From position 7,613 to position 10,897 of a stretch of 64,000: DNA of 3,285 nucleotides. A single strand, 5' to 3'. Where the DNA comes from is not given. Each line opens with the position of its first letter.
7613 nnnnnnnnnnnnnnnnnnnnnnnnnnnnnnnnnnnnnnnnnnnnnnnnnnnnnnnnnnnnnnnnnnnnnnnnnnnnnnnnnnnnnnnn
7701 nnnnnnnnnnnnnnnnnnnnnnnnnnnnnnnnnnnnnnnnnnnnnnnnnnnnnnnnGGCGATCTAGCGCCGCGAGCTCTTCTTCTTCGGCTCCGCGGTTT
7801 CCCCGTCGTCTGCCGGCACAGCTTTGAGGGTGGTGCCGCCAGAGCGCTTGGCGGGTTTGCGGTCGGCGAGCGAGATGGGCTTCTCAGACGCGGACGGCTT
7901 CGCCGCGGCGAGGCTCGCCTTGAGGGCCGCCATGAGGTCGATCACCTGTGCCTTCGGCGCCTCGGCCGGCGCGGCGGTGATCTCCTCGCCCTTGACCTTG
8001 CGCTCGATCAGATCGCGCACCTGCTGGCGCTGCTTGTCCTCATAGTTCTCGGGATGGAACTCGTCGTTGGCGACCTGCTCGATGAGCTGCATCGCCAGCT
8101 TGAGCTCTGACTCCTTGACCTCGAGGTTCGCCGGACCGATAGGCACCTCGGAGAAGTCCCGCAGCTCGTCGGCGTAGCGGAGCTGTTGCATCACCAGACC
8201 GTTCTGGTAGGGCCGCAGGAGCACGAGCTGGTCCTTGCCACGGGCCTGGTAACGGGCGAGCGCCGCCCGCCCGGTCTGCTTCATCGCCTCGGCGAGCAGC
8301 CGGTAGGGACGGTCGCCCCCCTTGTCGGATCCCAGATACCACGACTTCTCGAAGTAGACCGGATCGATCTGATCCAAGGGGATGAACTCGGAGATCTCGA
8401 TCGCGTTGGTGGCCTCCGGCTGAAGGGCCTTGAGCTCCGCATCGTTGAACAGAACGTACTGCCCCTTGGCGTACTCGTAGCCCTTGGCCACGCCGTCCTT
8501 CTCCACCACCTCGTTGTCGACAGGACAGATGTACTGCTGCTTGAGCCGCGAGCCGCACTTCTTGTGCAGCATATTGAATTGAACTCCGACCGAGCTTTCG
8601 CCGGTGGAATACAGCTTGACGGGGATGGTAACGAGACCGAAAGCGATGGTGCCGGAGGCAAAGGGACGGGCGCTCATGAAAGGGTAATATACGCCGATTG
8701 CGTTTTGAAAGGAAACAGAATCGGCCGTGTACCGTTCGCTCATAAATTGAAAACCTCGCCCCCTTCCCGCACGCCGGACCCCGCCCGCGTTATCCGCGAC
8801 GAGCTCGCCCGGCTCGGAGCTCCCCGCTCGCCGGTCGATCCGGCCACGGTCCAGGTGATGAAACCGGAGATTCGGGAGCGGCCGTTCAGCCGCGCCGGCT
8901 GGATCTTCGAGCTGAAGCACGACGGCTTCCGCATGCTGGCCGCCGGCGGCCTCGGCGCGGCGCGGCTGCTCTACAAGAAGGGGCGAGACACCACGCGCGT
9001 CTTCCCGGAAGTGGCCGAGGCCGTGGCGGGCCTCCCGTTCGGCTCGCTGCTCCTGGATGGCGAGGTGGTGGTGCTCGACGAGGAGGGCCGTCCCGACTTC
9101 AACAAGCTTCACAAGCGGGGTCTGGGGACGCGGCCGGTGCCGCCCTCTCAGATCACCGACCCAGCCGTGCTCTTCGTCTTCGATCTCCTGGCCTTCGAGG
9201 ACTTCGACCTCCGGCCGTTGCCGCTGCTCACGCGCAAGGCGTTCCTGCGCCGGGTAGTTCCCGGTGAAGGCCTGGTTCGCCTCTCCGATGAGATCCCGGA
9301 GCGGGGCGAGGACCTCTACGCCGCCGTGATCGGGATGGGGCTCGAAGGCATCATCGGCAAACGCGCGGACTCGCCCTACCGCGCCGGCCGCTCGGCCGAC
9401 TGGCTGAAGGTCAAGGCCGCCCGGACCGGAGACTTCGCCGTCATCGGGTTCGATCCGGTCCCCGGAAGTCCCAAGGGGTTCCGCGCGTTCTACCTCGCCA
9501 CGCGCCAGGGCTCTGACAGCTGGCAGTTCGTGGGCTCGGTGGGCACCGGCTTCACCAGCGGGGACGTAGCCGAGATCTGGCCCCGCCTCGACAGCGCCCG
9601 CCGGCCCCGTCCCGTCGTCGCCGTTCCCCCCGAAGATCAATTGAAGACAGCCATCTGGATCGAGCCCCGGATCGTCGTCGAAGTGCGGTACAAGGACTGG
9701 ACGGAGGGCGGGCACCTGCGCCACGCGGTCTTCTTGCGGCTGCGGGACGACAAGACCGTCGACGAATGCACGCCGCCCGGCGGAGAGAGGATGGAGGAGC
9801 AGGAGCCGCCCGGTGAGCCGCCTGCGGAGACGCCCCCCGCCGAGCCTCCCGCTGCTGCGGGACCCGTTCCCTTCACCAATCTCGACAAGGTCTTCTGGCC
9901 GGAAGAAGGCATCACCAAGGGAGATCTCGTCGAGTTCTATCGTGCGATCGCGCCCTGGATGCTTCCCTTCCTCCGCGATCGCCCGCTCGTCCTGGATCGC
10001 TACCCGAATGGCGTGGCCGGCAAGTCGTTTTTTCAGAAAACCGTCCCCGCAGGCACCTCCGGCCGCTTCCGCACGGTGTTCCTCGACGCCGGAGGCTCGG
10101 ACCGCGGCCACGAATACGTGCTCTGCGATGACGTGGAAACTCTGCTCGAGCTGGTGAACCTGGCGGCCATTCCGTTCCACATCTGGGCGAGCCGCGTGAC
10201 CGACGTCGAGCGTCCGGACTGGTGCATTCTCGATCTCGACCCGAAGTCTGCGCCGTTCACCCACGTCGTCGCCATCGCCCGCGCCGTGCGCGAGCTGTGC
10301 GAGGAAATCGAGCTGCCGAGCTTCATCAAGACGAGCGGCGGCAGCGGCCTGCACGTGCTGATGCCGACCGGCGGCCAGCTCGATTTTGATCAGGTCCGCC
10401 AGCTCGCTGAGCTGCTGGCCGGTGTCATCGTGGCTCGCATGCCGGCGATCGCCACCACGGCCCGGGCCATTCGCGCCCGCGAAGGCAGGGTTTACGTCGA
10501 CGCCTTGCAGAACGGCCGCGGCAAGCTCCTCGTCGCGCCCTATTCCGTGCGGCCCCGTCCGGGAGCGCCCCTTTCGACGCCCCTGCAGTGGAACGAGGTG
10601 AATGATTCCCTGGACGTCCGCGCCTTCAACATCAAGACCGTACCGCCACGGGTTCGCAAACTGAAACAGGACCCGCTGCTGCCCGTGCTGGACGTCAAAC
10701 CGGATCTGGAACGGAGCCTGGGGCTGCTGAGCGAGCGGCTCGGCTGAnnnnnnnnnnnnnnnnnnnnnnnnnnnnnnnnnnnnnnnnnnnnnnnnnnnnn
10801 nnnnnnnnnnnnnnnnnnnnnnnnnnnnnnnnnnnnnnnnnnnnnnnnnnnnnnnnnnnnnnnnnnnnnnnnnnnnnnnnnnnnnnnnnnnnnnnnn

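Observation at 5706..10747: NHEJ locus in which ku is apparently co-transcribed with three uncharacterised genes (DUF1304 membrane protein, a 196-aa protein, a 356-aa secreted protein); LigD has the order ligase-polymerase with no phosphoesterase domain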

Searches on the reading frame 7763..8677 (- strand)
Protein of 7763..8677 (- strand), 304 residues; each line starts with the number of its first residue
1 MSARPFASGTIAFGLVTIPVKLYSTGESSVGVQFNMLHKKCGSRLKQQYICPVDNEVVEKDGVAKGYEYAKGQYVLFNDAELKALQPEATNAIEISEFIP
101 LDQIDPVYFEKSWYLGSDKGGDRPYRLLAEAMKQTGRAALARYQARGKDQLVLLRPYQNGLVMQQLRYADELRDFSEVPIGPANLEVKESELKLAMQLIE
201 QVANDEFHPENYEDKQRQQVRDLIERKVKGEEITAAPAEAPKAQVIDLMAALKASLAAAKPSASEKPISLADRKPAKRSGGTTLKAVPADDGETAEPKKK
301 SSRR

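Call 4: search_protein_families(library=pfam, proteins=[window:7763-8677:-], max_evalue=0.01)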
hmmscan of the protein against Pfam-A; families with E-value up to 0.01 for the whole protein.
window:7763-8677:- (304 aa): 1 family
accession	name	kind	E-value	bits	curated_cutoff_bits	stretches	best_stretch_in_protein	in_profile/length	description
PF02735.22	Ku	-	7.5e-49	166.7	25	1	13-193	2-189/190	Ku70/Ku80 beta-barrel domain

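Call 5: search_protein_families(library=ncbifam, proteins=[window:7763-8677:-], max_evalue=0.01)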
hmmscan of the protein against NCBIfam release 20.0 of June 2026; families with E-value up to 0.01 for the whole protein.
window:7763-8677:- (304 aa): 1 family
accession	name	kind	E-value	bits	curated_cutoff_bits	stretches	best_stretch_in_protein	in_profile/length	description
TIGR02772.2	Ku_bact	equivalog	2.8e-87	292.5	150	1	4-256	1-259/259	non-homologous end joining protein Ku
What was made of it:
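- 7763..8677 (-): ku, 304 aa, with a Lys-rich C-terminal tail. PF02735 166.7 bits; TIGR02772 292.5 bits (calls 4, 5).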

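Call 28: find_related_loci(query=window:7763-8677:-, collection=metagenome_contigs, flank=7000)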
Query window:7763-8677:- (304 aa) in metagenome_contigs; peptide patterns used: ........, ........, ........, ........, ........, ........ (x = any residue, [..] = any of these).
203 stretches matched a pattern; 43 encode a relative of the query (tblastn E <= 1e-3); 43 distinct loci.
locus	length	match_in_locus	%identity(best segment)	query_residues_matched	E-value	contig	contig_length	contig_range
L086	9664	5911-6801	86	1-304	5e-178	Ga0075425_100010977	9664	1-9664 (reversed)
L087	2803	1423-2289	88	1-293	0e+0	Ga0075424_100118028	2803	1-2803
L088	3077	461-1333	89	1-293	1e-180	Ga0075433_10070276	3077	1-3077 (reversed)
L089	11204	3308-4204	87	1-304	3e-170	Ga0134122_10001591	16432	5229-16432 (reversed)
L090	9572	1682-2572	87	1-304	2e-167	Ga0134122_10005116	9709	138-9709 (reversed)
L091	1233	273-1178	76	1-304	2e-166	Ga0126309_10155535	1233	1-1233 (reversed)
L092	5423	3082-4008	74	1-304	5e-150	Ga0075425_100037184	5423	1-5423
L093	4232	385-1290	72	1-304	5e-151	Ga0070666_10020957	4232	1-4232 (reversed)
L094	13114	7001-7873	78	1-289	6e-147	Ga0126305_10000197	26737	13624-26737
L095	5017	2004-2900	74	1-304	3e-146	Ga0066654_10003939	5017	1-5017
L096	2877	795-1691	76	1-304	4e-151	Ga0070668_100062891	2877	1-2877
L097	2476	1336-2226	76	1-304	2e-152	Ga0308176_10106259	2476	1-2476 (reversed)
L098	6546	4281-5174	76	1-304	5e-144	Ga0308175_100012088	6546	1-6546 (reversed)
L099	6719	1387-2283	76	1-304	1e-143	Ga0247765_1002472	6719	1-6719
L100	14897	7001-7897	76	1-304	2e-143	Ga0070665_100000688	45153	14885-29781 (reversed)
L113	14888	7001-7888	73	1-300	9e-134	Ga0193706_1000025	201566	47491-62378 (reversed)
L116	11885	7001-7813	60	1-280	4e-108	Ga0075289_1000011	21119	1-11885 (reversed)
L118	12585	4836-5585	61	1-252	1e-102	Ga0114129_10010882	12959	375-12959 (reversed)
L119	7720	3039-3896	55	4-277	1e-97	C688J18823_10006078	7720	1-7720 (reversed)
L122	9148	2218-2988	60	1-256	2e-95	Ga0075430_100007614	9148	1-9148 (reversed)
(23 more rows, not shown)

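Call 59: search_protein_families(library=pfam, proteins=[L094:7956-8846:+, L088:1756-2238:+, L116:7856-8587:+, L092:4042-4494:+, L086:7402-8142:-, L113:8053-8856:+, L122:3155-4468:+, L118:5850-6602:+, L119:3984-4781:+, L089:5132-7168:+], max_evalue=0.001)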
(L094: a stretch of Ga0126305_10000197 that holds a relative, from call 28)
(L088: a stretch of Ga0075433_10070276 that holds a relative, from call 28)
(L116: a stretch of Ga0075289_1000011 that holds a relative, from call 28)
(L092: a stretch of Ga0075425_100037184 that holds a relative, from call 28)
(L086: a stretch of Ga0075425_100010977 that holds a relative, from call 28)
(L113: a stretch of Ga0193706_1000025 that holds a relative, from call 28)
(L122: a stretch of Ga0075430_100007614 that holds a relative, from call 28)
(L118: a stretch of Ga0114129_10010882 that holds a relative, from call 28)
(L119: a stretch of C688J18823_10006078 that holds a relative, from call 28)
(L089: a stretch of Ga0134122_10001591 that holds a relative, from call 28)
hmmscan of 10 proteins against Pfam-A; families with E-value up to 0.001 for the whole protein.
L094:7956-8846:+ (296 aa): 23 families
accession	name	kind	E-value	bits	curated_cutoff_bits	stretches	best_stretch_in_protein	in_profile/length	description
PF13414.12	TPR_11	-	5e-22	77.7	26.8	3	179-207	11-39/42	TPR repeat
PF00515.34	TPR_1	-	1.1e-18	66.6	27.8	2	233-261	4-32/34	Tetratricopeptide repeat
PF07719.23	TPR_2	-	2.9e-17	61.7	27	2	232-260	3-31/34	Tetratricopeptide repeat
PF13431.12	TPR_17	-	5.1e-17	61.1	24.4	2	184-216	1-33/34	Tetratricopeptide repeat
PF13181.12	TPR_8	-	8.4e-17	60.3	25.7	1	232-261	3-32/34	Tetratricopeptide repeat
PF13424.12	TPR_12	-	4.6e-15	56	30.1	3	196-261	3-76/77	Tetratricopeptide repeat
PF14559.12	TPR_19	-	1.4e-13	51.4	25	2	173-234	2-62/68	Tetratricopeptide repeat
PF13432.12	TPR_16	-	3.6e-12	46.9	32.7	3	234-290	1-57/65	Tetratricopeptide repeat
PF13411.12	MerR_1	-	4.6e-10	39.9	21.6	1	22-89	1-68/69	MerR HTH family regulatory protein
PF13428.12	TPR_14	-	2.9e-09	37.2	23.5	1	197-237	2-42/44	Tetratricopeptide repeat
PF13176.12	TPR_7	-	3.4e-09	36.5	27.9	1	198-231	1-34/36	Tetratricopeptide repeat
PF13374.12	TPR_10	-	3.3e-08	33.7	27.5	0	200-226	6-32/42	Tetratricopeptide repeat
PF24575.1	TPR_Slam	-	7.5e-08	33.2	35.2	0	205-240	56-91/104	Surface lipoprotein assembly modifier, N-terminal TPR repeats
PF13174.12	TPR_6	-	1.2e-06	29.2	26.3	0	232-259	2-29/33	Tetratricopeptide repeat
PF07721.20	TPR_4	-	1.4e-06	28.8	27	1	198-221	3-26/26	Tetratricopeptide repeat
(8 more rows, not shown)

L088:1756-2238:+ (160 aa): 0 families

L116:7856-8587:+ (243 aa): 1 family
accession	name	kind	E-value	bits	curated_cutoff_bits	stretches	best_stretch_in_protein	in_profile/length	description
PF01904.24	DUF72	-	2e-56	191.9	25.3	1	23-234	1-215/217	Protein of unknown function DUF72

L092:4042-4494:+ (150 aa): 1 family
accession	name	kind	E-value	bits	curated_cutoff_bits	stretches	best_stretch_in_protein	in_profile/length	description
PF00578.27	AhpC-TSA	-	6.6e-06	26.5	26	1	105-150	1-37/124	AhpC/TSA family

L086:7402-8142:- (246 aa): 0 families

L113:8053-8856:+ (267 aa): 1 family
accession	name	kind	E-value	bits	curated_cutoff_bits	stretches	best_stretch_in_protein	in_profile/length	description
PF14099.13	Polysacc_lyase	-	1.3e-33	117.1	29.9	1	37-257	1-210/210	Polysaccharide lyase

L122:3155-4468:+ (437 aa): 1 family
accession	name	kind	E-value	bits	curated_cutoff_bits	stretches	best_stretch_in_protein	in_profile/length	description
PF01244.27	Peptidase_M19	-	1.6e-78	264.5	26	1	34-286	2-242/319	Membrane dipeptidase (Peptidase family M19)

L118:5850-6602:+ (250 aa): 1 family
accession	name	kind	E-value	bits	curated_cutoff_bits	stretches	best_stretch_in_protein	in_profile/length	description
PF03167.25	UDG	-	5.4e-24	85.3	24.3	1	62-237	1-141/141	Uracil DNA glycosylase superfamily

L119:3984-4781:+ (265 aa): 18 families
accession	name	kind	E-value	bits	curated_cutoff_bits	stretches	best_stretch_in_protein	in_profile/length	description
PF13432.12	TPR_16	-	5.9e-26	91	32.7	3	182-233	13-64/65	Tetratricopeptide repeat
PF13431.12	TPR_17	-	5.2e-23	79.8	24.4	3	189-219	2-32/34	Tetratricopeptide repeat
PF13414.12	TPR_11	-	3.7e-21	75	26.8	2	212-240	6-34/42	TPR repeat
PF07719.23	TPR_2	-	3.6e-20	70.8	27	1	202-233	3-34/34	Tetratricopeptide repeat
PF13181.12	TPR_8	-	8.2e-19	66.6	25.7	1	202-233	3-34/34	Tetratricopeptide repeat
PF00515.34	TPR_1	-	9.5e-19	66.8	27.8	1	202-233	3-34/34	Tetratricopeptide repeat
PF14559.12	TPR_19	-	2.1e-15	57.2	25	3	147-202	6-60/68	Tetratricopeptide repeat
PF13428.12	TPR_14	-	2.7e-13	49.6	23.5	2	202-240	3-41/44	Tetratricopeptide repeat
PF23914.1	TPR_CcmH_CycH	-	8.8e-12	45.6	42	1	190-250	40-100/158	Cytochrome c-type biogenesis protein H TPR domain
PF13411.12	MerR_1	-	2.4e-10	40.8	21.6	1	3-69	1-67/69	MerR HTH family regulatory protein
PF13371.12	TPR_9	-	4.4e-10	39.9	35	1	147-200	10-63/73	Tetratricopeptide repeat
PF13174.12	TPR_6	-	9e-09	35.9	26.3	0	202-232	2-32/33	Tetratricopeptide repeat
PF13424.12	TPR_12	-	3.3e-08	34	30.1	2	169-230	6-75/77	Tetratricopeptide repeat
PF24575.1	TPR_Slam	-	1.1e-06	29.4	35.2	0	148-188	63-103/104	Surface lipoprotein assembly modifier, N-terminal TPR repeats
PF13176.12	TPR_7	-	5e-06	26.6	27.9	0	202-235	1-34/36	Tetratricopeptide repeat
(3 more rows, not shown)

L089:5132-7168:+ (678 aa): 2 families
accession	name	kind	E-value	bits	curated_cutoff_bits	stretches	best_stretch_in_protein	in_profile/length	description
PF00082.27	Peptidase_S8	-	8.3e-41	140.6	21.8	1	240-515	1-273/288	Subtilase family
PF01483.27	P_proprotein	-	8.9e-14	51.8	21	1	586-675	2-85/86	Proprotein convertase P-domain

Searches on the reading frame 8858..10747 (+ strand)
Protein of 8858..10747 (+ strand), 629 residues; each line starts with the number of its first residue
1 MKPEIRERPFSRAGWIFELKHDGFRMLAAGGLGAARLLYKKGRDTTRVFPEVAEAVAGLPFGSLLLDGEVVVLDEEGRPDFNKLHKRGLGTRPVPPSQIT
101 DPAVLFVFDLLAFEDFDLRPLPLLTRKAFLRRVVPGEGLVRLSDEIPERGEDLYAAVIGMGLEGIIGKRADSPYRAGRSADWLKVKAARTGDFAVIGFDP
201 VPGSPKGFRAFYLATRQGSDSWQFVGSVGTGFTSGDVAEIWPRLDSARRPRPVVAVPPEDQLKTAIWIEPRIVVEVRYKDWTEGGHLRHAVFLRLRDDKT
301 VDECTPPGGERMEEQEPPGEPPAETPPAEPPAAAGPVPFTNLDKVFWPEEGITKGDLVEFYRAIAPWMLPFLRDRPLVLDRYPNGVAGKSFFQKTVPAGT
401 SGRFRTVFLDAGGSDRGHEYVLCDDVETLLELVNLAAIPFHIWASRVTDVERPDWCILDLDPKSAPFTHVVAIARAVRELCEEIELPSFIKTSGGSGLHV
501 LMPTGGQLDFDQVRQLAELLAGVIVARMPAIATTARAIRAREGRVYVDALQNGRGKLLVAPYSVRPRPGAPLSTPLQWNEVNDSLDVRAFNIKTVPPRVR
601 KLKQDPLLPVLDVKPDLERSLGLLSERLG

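Call 4: search_protein_families(library=pfam, proteins=[window:8858-10747:+], max_evalue=0.01)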
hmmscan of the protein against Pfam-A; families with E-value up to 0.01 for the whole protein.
window:8858-10747:+ (629 aa): 4 families
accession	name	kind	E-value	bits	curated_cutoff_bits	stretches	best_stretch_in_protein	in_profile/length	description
PF21686.3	LigD_Prim-Pol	-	2.1e-83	280.2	27.4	1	353-606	1-253/254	LigD, primase-polymerase domain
PF01068.26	DNA_ligase_A_M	-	2.5e-24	86.5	26.2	1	11-186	18-204/204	ATP dependent DNA ligase domain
PF04679.21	DNA_ligase_A_C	-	6.8e-24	84.5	27.5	1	206-299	3-94/94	ATP dependent DNA ligase C terminal region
PF01896.25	DNA_primase_S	-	9.1e-06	26.6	26.8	1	459-578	2-163/163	DNA primase small subunit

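Call 5: search_protein_families(library=ncbifam, proteins=[window:8858-10747:+], max_evalue=0.01)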
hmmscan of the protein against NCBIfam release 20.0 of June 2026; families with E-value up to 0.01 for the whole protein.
window:8858-10747:+ (629 aa): 14 families
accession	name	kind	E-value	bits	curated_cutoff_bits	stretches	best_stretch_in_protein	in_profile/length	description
TIGR02776.1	NHEJ_ligase_prk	equivalog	1.1e-150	503.4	373.2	1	13-603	5-579/587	DNA ligase D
NF004628.0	PRK05972.1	subfamily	6.6e-144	481.1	895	1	7-616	253-857/870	ATP-dependent DNA ligase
NF007210.0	PRK09632.1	equivalog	6.8e-108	362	989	2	11-304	492-777/781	ATP-dependent DNA ligase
NF007211.0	PRK09633.1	equivalog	5.5e-86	289.3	774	1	3-604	6-585/610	DNA ligase D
TIGR02779.1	NHEJ_ligase_lig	equivalog_domain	7.3e-78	261.8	227.75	1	6-305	7-301/302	non-homologous end-joining DNA ligase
TIGR02778.1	ligD_pol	equivalog_domain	3.3e-73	246.4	214.7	1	338-582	2-244/245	non-homologous end-joining DNA ligase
NF005796.0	PRK07636.1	subfamily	3.3e-34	118.3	337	1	1-189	6-188/275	ATP-dependent DNA ligase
NF006078.0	PRK08224.1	equivalog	1.6e-33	116.1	296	1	13-305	24-330/350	ATP-dependent DNA ligase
NF002868.0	PRK03180.1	equivalog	3.5e-29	101.9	641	1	16-303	207-495/509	ATP-dependent DNA ligase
TIGR00574.1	dnl1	superfamily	3.5e-23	82.1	217.8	1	15-305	192-517/527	ATP-dependent DNA ligase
TIGR04120.1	DNA_lig_bact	equivalog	3e-20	72.7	400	1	11-187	219-398/526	cisplatin damage response ATP-dependent DNA ligase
NF006701.0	PRK09247.1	equivalog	9e-20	71.1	543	1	11-187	223-407/540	ATP-dependent DNA ligase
NF041331.1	LigA_Halo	equivalog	9.2e-20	70.6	830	1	17-304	251-541/552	ATP-dependent DNA ligase LigA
NF006592.0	PRK09125.1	equivalog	2.9e-06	26.5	200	1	153-233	168-244/283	DNA ligase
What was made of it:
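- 8747..10747 (+): ligD: ATP-dependent ligase (adenylation + OB domains), a Pro/Glu-rich linker, then a primase-polymerase domain. No PE domain. The start is uncertain: TTG 8747 or 8705, with ATG 8858 as the minimal start. Pfam A_M, A_C and LigD_Prim-Pol; TIGR02776 503 bits (calls 4, 5).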
